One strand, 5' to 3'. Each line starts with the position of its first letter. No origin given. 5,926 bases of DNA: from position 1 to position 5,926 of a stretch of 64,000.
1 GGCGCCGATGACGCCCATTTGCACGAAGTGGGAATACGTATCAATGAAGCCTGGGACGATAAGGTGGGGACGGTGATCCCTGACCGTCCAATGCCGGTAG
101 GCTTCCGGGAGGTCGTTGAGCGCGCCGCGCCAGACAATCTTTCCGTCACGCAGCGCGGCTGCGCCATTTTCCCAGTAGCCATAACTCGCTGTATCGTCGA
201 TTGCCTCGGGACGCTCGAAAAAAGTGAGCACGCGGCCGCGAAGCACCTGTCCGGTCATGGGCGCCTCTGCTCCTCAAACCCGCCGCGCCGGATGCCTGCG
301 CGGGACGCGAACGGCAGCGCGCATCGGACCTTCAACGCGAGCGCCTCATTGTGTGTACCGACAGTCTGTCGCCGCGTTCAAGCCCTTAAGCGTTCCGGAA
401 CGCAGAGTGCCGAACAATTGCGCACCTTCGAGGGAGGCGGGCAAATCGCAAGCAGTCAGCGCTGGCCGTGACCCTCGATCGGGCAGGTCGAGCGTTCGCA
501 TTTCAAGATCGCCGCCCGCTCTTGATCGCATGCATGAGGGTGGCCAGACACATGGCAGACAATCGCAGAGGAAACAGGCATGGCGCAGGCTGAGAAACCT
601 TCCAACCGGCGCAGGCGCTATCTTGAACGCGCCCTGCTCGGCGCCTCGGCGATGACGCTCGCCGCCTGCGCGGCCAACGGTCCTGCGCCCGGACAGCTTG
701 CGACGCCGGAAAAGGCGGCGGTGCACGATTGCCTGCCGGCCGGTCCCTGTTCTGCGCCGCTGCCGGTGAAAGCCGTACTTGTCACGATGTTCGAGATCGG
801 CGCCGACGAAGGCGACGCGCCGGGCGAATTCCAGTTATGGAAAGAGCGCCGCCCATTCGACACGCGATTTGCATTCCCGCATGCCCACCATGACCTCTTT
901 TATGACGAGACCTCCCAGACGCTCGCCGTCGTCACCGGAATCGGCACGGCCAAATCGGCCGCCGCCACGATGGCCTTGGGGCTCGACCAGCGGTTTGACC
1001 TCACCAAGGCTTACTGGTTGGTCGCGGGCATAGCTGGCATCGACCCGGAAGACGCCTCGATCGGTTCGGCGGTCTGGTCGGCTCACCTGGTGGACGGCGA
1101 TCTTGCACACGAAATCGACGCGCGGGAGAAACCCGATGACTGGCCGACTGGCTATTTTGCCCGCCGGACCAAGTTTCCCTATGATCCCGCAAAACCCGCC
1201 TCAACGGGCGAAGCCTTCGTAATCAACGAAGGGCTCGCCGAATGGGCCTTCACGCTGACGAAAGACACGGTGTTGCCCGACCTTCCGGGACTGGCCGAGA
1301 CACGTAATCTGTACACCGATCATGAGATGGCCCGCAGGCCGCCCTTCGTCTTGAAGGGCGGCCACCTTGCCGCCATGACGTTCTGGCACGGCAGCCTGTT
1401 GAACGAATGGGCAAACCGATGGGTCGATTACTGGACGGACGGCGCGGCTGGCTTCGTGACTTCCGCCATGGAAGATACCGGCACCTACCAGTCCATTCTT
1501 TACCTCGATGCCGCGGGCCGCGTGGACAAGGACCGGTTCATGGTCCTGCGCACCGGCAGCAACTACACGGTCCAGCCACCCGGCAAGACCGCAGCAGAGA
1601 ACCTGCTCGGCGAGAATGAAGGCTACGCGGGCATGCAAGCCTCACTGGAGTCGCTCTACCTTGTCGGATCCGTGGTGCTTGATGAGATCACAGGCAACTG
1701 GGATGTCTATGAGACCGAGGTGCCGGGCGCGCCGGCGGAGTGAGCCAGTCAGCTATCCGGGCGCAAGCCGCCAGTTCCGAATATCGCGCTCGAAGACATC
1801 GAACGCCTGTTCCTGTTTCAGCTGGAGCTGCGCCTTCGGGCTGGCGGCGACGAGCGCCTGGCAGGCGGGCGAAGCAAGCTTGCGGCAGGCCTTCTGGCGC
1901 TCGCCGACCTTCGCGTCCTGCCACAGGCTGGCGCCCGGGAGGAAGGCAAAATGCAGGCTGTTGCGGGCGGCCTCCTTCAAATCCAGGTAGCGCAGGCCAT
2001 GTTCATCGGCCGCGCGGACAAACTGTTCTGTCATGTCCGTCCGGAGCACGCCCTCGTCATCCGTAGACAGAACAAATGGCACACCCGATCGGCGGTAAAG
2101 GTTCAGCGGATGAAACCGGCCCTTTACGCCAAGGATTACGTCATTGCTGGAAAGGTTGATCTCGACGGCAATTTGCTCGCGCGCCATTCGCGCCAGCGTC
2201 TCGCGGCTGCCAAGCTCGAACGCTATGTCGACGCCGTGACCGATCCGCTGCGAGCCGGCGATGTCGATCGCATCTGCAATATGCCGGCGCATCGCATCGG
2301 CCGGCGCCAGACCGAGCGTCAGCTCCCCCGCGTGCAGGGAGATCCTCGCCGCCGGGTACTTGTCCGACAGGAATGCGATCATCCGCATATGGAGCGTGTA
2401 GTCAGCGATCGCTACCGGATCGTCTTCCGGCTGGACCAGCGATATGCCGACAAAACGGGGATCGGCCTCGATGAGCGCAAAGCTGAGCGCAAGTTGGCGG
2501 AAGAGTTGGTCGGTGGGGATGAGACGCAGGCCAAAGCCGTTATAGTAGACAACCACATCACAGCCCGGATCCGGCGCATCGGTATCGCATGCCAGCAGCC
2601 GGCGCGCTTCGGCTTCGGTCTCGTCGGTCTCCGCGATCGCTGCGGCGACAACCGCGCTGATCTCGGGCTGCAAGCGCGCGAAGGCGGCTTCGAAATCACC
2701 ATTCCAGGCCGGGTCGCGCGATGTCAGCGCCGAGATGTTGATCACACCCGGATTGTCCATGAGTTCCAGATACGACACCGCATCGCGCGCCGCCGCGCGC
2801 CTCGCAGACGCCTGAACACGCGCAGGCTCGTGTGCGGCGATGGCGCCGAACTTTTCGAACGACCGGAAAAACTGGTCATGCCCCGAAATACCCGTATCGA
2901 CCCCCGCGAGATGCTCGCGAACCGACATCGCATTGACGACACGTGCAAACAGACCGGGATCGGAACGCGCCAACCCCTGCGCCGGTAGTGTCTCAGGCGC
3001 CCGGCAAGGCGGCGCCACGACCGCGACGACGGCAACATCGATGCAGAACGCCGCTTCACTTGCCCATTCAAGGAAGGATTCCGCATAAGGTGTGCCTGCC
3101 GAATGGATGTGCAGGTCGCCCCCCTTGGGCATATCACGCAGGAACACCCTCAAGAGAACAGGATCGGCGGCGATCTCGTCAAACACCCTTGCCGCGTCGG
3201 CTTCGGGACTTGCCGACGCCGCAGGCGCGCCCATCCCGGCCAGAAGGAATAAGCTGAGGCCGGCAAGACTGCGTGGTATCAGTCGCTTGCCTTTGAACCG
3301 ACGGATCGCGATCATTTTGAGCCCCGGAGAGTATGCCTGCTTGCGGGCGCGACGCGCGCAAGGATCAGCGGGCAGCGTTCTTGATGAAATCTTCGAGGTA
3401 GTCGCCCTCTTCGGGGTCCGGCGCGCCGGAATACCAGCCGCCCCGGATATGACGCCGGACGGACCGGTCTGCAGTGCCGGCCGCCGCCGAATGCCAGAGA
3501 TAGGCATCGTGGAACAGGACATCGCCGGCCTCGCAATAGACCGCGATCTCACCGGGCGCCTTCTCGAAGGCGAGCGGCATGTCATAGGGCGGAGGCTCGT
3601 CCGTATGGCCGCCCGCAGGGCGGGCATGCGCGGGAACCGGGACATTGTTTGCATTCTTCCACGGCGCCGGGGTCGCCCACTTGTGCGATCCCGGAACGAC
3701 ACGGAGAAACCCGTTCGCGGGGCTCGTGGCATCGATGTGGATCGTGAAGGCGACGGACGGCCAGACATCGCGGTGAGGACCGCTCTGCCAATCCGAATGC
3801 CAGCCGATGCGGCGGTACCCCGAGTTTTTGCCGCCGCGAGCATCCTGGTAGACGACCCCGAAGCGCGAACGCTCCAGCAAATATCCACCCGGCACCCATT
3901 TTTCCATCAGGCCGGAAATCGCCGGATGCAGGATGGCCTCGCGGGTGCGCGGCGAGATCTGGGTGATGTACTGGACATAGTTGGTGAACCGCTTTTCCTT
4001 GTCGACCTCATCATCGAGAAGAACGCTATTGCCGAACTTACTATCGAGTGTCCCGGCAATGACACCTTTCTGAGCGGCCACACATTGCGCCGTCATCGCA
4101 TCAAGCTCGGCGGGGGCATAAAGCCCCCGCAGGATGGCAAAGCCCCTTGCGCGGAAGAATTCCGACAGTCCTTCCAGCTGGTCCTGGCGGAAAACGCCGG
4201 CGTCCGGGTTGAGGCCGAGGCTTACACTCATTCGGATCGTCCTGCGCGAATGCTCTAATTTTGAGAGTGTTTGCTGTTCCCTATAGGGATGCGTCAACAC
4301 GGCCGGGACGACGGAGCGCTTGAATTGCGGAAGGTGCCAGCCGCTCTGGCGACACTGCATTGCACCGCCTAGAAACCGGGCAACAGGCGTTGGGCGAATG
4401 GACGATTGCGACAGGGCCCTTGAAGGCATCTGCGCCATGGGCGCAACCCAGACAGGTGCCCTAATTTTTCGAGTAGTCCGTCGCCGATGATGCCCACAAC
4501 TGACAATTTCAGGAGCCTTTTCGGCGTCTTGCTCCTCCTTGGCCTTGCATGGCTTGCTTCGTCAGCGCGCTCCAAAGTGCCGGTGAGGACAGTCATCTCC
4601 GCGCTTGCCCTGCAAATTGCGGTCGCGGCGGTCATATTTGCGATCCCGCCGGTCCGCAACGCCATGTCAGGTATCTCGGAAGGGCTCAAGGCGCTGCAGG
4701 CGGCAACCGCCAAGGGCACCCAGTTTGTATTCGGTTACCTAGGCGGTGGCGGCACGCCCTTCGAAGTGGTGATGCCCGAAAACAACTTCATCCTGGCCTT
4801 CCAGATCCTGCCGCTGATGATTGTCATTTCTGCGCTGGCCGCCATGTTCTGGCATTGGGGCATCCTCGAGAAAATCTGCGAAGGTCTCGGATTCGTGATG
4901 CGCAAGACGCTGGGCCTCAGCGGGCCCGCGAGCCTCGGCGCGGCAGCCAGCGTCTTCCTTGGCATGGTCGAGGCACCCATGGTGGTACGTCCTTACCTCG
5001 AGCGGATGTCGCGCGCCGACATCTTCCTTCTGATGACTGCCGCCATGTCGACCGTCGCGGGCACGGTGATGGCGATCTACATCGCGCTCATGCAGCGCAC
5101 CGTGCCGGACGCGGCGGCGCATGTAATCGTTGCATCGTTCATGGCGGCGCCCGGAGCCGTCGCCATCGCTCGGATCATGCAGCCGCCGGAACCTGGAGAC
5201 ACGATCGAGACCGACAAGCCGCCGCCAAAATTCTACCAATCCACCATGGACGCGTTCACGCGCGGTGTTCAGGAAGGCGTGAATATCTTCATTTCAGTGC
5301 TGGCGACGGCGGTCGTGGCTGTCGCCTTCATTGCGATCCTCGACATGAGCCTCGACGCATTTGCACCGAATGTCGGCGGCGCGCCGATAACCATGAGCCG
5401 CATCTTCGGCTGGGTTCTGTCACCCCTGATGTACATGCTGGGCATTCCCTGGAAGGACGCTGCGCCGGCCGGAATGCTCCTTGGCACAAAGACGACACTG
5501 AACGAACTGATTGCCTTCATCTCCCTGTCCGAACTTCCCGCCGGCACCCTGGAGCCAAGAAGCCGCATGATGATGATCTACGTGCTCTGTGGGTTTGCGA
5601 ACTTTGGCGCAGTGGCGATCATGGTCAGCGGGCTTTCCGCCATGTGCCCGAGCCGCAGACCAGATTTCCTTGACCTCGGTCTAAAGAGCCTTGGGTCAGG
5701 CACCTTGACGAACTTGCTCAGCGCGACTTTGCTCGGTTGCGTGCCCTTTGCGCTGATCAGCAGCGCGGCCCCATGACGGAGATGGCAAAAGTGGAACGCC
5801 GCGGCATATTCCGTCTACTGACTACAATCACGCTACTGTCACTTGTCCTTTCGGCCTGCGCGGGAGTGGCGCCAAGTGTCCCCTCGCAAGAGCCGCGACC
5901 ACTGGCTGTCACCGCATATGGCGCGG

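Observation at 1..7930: Purine cluster with a PhyH-type oxygenase beside decayed Moco genes: possible molybdenum-independent purine oxidation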

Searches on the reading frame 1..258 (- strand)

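Call 4: search_protein_families(library=ncbifam, proteins=[window:1-258:-], max_evalue=0.01)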
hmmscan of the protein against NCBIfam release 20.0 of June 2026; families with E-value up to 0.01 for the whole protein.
window:1-258:- (86 aa): 6 families
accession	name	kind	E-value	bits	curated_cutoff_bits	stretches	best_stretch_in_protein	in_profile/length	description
NF006679.0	PRK09228.1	subfamily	1.3e-17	63.7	351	1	2-86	2-87/433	guanine deaminase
TIGR02967.1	guan_deamin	equivalog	7.1e-09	35.1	375.4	1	27-86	2-62/401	guanine deaminase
NF005540.0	PRK07203.1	equivalog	3.4e-05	22.7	444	1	19-78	9-68/444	putative aminohydrolase SsnA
TIGR03314.1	Se_ssnA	subfamily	4.8e-05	22.4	455.5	1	20-78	9-67/441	putative selenium metabolism protein SsnA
TIGR01224.1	hutI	equivalog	0.0001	21.3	298.15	1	30-80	2-51/377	imidazolonepropionase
NF006055.0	PRK08203.1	equivalog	0.00014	20.6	532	1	30-81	25-74/455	8-oxoguanine deaminase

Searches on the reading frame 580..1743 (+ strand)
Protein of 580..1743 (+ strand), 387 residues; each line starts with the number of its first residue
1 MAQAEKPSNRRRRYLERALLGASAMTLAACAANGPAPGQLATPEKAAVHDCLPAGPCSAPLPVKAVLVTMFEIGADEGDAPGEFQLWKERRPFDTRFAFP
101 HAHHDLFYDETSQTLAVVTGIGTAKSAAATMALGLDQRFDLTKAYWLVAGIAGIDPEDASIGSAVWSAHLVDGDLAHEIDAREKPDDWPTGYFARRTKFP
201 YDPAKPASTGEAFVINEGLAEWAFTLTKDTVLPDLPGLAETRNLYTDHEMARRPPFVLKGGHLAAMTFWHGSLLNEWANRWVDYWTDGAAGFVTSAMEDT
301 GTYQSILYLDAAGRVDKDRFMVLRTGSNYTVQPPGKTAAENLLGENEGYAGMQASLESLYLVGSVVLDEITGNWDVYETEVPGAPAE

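Call 3: search_protein_families(library=pfam, proteins=[window:580-1743:+], max_evalue=0.01)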
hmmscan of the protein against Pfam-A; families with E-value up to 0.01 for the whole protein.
window:580-1743:+ (387 aa): 1 family
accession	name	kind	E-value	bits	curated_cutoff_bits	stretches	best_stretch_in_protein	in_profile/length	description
PF06516.17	NUP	-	2.8e-105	352.4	27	1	63-381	2-312/313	Purine nucleoside permease (NUP)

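Call 4: search_protein_families(library=ncbifam, proteins=[window:580-1743:+], max_evalue=0.01)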
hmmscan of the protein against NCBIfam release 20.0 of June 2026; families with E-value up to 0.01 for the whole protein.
window:580-1743:+ (387 aa): 2 families
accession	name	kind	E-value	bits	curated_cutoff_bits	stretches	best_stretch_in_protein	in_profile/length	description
TIGR03664.1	fut_nucase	equivalog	2.1e-05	24.3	124.7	1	110-176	33-95/228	futalosine hydrolase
NF006087.0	PRK08236.1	equivalog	0.0049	16.6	213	1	115-178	31-92/219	futalosine hydrolase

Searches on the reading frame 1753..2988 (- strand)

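Call 4: search_protein_families(library=ncbifam, proteins=[window:1753-2988:-], max_evalue=0.01)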
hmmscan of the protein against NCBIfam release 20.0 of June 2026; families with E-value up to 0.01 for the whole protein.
window:1753-2988:- (411 aa): 8 families
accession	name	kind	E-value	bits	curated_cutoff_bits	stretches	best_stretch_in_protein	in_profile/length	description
TIGR01430.1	aden_deam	equivalog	2.6e-16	59.6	216.55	1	215-351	186-312/323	adenosine deaminase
NF006846.0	PRK09358.1-1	equivalog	3.1e-13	49.5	459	1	214-351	192-319/333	adenosine deaminase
NF006848.0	PRK09358.1-3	equivalog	9.5e-13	48.1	426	1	214-350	185-311/325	adenosine deaminase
NF006849.0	PRK09358.1-5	equivalog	1.5e-12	47.3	494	1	233-349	210-324/350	adenosine deaminase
NF006847.0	PRK09358.1-2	equivalog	1.2e-11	44.1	412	1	211-351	200-341/364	adenosine deaminase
NF006854.0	PRK09358.3-1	equivalog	1e-09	38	530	1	235-352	209-324/344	adenosine deaminase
TIGR01431.1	adm_rel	subfamily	1.6e-07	30.5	315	1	178-317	289-418/479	adenosine deaminase-related growth factor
NF006850.0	PRK09358.1-6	equivalog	4.6e-07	29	419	1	234-351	201-316/334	adenosine deaminase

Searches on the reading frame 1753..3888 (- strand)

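Call 3: search_protein_families(library=pfam, proteins=[window:1753-3888:-], max_evalue=0.01)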
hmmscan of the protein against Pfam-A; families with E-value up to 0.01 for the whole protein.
window:1753-3888:- (711 aa): 1 family
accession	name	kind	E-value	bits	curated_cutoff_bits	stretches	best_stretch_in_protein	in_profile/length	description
PF00962.28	A_deaminase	-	6.6e-19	68.6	27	1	513-651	188-316/330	Adenosine deaminase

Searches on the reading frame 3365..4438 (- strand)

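Call 3: search_protein_families(library=pfam, proteins=[window:3365-4438:-], max_evalue=0.01)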
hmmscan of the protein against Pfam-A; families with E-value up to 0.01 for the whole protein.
window:3365-4438:- (357 aa): 1 family
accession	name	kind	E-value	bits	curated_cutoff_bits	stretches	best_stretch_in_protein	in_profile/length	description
PF05721.19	PhyH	-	9.4e-18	65.7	22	1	95-325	1-209/213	Phytanoyl-CoA dioxygenase (PhyH)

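Call 4: search_protein_families(library=ncbifam, proteins=[window:3365-4438:-], max_evalue=0.01)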
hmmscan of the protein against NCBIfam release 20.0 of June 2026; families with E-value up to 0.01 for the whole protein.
window:3365-4438:- (357 aa): 0 families

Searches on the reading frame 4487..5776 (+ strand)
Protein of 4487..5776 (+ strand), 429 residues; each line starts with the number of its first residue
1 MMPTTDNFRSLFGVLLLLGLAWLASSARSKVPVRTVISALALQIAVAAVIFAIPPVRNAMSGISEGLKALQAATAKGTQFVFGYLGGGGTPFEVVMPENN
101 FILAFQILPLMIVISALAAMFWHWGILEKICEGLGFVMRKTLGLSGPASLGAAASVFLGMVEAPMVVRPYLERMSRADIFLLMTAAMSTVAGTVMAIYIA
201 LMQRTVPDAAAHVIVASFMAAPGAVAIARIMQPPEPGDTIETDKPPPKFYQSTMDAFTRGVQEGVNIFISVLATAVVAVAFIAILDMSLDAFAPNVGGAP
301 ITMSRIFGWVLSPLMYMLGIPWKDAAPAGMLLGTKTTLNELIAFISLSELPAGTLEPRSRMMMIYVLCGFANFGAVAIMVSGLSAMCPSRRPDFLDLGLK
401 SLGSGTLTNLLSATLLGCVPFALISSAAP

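Call 3: search_protein_families(library=pfam, proteins=[window:4487-5776:+], max_evalue=0.01)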
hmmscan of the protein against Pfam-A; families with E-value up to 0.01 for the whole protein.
window:4487-5776:+ (429 aa): 3 families
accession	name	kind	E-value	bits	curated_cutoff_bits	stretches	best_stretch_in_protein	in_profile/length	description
PF07662.18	Nucleos_tra2_C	-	1.2e-57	195.5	32.3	1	212-417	1-213/213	Na+ dependent nucleoside transporter C-terminus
PF01773.25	Nucleos_tra2_N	-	1.9e-20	73.6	27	1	12-85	1-74/74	Na+ dependent nucleoside transporter N-terminus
PF07670.19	Gate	-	1e-12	48.8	29.6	1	105-202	2-101/104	Nucleoside recognition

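Call 4: search_protein_families(library=ncbifam, proteins=[window:4487-5776:+], max_evalue=0.01)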
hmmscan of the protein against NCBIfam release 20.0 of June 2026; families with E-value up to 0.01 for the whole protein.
window:4487-5776:+ (429 aa): 1 family
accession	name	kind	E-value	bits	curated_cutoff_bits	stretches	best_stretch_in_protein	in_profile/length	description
TIGR00804.1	nupC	subfamily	2.3e-91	306.9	442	1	9-417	2-399/401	NupC/NupG family nucleoside CNT transporter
